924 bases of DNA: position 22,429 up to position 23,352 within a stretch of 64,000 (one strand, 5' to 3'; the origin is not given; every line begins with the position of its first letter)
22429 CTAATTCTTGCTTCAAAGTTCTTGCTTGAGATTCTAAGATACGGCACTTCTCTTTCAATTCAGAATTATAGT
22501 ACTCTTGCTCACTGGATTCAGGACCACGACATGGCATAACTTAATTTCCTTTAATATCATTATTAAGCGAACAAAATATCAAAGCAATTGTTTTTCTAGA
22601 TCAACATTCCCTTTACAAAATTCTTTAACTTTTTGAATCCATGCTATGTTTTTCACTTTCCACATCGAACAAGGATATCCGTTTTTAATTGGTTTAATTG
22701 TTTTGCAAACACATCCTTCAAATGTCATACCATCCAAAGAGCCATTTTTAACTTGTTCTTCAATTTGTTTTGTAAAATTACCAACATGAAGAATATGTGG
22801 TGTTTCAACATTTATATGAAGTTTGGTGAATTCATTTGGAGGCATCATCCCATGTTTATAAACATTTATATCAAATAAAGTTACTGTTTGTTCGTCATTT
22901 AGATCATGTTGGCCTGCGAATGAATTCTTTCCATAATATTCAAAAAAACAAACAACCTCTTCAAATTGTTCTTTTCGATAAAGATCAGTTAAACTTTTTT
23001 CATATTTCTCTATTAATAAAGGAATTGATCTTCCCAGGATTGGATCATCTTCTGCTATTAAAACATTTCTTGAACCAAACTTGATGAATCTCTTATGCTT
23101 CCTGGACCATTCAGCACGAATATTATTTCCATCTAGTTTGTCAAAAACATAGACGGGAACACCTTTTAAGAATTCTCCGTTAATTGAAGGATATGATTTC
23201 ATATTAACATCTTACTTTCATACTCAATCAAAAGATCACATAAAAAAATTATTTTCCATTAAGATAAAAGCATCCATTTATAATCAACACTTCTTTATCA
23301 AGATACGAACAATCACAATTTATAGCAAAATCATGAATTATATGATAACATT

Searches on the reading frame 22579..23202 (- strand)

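Call 25: search_protein_families(library=pfam, proteins=[window:22579-23202:-], max_evalue=0.01)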
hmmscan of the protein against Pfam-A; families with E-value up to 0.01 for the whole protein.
window:22579-23202:- (207 aa): 1 family
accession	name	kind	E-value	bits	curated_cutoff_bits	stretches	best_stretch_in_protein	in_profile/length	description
PF09414.15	RNA_ligase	-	4.7e-06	27.3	27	1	16-172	2-161/171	RNA ligase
